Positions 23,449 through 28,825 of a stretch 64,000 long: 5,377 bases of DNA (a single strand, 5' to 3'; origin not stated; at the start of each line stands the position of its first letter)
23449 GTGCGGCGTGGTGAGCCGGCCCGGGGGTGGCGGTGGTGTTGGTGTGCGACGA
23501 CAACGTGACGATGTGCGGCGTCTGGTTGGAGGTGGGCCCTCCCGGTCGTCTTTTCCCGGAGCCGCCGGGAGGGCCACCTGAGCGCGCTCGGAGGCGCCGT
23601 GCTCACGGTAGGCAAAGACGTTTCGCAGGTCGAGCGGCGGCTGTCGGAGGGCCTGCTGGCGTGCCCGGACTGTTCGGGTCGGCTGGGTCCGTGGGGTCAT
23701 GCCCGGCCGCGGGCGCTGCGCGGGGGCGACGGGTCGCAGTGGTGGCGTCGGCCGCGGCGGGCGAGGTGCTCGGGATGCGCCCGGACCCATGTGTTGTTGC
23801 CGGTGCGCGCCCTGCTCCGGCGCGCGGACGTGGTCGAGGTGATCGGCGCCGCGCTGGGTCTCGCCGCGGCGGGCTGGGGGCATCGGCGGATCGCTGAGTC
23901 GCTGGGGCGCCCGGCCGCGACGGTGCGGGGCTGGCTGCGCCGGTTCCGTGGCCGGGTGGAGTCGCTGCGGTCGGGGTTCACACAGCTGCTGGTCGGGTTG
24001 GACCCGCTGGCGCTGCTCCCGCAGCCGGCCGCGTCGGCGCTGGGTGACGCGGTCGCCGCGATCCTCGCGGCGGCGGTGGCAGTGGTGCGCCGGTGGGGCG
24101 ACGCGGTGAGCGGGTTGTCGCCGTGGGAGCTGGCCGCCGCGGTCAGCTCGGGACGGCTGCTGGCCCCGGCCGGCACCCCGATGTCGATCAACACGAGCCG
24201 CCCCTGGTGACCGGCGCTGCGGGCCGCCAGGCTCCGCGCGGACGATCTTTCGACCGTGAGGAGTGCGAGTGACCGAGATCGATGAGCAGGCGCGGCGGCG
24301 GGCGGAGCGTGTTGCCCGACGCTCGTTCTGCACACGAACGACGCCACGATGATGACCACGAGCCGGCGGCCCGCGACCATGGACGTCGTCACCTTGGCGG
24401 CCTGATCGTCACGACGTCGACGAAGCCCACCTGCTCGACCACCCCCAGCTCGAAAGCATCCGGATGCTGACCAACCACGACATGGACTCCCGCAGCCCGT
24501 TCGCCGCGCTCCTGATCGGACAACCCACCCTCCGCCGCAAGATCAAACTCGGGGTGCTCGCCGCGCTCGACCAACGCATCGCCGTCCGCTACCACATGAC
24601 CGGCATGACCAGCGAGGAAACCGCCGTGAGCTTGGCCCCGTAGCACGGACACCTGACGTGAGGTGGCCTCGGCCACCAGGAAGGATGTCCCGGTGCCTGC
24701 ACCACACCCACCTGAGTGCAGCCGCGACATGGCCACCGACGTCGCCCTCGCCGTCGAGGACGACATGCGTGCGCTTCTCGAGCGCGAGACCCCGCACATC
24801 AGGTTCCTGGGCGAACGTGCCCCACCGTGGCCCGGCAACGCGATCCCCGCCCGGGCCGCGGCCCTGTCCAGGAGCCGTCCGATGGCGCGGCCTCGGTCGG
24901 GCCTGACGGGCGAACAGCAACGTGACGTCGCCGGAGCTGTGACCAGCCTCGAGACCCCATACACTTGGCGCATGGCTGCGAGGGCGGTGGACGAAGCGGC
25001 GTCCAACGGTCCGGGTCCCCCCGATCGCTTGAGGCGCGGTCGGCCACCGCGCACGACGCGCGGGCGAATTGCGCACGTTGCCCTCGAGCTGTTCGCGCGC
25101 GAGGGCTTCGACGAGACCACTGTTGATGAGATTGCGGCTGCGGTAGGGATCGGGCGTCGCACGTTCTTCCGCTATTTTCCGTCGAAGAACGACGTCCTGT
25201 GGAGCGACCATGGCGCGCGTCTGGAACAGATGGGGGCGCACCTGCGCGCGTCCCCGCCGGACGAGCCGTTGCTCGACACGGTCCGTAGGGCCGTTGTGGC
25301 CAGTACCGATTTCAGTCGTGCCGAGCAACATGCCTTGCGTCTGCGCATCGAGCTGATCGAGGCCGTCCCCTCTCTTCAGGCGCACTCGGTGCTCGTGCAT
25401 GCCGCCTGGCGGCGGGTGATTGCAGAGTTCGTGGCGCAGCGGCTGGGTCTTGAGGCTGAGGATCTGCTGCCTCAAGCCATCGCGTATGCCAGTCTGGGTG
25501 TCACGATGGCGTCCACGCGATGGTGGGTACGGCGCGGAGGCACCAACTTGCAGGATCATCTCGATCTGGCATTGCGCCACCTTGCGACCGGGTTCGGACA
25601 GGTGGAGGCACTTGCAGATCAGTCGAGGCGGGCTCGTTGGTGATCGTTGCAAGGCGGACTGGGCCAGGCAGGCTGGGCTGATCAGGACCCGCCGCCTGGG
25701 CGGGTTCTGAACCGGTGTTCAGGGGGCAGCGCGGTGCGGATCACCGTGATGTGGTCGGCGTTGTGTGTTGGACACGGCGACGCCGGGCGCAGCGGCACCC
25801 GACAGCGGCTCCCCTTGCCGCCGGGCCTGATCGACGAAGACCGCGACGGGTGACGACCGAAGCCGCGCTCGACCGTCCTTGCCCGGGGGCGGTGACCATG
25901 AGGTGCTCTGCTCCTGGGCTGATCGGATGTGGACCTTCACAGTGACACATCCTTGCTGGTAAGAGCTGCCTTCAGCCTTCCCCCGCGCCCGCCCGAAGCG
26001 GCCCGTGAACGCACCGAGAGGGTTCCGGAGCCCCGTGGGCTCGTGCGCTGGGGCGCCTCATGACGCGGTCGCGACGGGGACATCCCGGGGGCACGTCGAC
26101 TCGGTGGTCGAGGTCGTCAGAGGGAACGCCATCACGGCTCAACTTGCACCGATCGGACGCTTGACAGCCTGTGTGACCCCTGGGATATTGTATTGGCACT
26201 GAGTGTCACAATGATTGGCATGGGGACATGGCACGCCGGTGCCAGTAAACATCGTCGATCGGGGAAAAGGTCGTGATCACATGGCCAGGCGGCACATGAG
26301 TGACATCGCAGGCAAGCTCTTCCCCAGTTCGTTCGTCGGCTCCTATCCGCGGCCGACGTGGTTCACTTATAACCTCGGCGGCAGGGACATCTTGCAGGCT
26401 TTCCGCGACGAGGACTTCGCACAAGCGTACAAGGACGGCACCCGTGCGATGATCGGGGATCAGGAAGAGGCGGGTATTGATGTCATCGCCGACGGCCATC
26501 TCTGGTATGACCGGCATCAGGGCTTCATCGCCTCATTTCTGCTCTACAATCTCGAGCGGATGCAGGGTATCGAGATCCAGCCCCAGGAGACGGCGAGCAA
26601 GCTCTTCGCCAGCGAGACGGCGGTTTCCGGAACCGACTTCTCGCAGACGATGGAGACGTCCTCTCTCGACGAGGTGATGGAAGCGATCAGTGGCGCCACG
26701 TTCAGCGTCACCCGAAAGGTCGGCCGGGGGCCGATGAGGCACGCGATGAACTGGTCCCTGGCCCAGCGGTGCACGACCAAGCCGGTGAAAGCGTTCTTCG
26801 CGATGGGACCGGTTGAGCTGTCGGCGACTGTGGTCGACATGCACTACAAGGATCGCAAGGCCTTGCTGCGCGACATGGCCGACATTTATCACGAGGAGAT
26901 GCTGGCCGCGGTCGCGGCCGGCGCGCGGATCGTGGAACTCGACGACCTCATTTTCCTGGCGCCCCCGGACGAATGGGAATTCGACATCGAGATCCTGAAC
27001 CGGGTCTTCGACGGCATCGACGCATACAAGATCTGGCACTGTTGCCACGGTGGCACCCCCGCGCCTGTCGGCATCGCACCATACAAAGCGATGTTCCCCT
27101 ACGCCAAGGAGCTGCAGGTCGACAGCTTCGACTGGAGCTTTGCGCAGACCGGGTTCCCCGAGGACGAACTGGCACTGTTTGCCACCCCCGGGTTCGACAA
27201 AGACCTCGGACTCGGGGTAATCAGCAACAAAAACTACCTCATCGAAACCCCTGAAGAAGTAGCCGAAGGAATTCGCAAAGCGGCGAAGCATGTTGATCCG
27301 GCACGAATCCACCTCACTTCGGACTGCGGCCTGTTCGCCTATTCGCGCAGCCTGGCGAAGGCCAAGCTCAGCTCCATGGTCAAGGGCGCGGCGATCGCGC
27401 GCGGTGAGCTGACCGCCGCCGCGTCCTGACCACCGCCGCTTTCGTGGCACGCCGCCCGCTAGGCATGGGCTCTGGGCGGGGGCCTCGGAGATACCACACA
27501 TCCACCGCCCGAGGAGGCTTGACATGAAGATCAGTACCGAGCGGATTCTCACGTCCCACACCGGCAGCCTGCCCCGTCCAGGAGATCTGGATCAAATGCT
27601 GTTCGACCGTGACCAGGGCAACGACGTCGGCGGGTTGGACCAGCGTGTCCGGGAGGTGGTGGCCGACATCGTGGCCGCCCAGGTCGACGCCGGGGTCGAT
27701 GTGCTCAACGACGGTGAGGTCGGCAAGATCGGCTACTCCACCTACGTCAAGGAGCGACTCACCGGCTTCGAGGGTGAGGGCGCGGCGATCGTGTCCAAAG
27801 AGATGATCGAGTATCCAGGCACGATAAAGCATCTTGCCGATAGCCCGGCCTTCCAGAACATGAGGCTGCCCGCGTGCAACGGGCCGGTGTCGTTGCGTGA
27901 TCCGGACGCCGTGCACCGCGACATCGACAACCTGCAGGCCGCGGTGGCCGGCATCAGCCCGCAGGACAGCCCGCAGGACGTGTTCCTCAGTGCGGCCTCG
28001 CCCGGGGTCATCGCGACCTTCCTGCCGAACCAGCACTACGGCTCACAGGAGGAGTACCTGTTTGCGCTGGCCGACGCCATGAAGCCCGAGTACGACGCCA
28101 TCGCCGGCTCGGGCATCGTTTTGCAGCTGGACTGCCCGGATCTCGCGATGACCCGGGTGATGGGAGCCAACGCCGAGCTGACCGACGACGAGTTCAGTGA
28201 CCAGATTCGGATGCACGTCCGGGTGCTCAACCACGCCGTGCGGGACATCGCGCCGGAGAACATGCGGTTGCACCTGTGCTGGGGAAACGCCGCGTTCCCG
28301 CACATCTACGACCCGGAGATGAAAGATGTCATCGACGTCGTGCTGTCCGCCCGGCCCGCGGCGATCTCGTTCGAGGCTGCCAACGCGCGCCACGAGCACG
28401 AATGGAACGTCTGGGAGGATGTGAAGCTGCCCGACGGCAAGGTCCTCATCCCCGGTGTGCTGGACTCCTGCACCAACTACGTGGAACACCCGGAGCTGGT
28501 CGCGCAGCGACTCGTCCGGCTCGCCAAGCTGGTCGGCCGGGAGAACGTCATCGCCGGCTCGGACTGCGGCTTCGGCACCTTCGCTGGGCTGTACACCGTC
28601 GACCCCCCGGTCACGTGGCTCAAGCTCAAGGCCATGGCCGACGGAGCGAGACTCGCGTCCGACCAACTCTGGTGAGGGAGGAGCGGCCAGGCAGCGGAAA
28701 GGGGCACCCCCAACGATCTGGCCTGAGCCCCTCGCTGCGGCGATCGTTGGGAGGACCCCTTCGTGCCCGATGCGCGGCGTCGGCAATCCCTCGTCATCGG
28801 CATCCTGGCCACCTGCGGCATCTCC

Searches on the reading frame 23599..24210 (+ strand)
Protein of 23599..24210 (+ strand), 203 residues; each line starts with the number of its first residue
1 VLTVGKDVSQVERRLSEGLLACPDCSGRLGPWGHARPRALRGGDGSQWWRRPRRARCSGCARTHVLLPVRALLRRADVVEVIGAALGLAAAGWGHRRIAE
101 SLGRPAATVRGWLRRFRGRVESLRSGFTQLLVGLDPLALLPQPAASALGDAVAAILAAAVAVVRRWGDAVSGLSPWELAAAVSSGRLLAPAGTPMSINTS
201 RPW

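Call 40: search_protein_families(library=pfam, proteins=[window:23599-24210:+], max_evalue=0.01)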
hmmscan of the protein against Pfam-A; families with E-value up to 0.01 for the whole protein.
window:23599-24210:+ (203 aa): 4 families
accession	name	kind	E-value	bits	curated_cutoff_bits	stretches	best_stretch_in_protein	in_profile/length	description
PF13384.12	HTH_23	-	8.4e-07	29.1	24.6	1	84-123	9-49/50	Homeodomain-like domain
PF20020.4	DUF6431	-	3.2e-05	24.1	26.6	1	22-68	1-46/82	Domain of unknown function (DUF6431)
PF13551.12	HTH_29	-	0.0023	18.4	28.1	1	85-117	4-37/64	Winged helix-turn helix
PF08281.18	Sigma70_r4_2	-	0.0024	17.9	25.7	0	92-116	26-50/54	Sigma-70, region 4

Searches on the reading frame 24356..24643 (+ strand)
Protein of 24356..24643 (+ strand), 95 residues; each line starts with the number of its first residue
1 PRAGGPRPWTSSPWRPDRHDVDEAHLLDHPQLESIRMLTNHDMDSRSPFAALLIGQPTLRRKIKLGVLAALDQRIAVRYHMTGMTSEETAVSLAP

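Call 40: search_protein_families(library=pfam, proteins=[window:24356-24643:+], max_evalue=0.01)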
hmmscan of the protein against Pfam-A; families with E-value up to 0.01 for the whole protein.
window:24356-24643:+ (95 aa): 1 family
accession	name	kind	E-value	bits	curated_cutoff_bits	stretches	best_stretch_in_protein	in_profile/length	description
PF13401.12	AAA_22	-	2.7e-05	24.9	27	1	21-62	90-129/130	AAA domain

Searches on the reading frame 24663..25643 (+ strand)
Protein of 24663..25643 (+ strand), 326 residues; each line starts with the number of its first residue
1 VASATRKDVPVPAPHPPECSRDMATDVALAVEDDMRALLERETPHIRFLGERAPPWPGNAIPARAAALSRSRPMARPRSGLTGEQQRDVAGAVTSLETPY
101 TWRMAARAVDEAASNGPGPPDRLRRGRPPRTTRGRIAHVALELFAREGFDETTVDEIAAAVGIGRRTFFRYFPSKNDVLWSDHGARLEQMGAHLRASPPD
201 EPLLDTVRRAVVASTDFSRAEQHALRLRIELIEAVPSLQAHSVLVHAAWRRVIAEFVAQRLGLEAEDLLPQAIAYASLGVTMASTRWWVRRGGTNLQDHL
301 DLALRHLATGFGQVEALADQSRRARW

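Call 40: search_protein_families(library=pfam, proteins=[window:24663-25643:+], max_evalue=0.01)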
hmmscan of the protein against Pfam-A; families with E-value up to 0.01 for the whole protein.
window:24663-25643:+ (326 aa): 2 families
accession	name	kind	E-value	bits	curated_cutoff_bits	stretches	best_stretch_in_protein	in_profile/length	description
PF17754.6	TetR_C_14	-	5.2e-34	117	22.7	1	201-311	1-111/112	MftR C-terminal domain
PF00440.29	TetR_N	-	4.9e-15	55.5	24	1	138-179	3-44/47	Bacterial regulatory proteins, tetR family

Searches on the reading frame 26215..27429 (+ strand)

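Call 40: search_protein_families(library=pfam, proteins=[window:26215-27429:+], max_evalue=0.01)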
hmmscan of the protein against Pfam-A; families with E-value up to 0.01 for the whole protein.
window:26215-27429:+ (404 aa): 1 family
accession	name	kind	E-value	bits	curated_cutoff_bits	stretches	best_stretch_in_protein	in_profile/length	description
PF01717.24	Meth_synt_2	-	2e-16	60.6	21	2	297-392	229-322/324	Cobalamin-independent synthase, Catalytic domain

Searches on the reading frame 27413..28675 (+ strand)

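Call 40: search_protein_families(library=pfam, proteins=[window:27413-28675:+], max_evalue=0.01)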
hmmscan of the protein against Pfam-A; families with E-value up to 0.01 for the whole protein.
window:27413-28675:+ (420 aa): 1 family
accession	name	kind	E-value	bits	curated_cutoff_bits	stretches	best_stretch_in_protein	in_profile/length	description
PF01717.24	Meth_synt_2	-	3.4e-08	33.6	21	1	212-390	145-306/324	Cobalamin-independent synthase, Catalytic domain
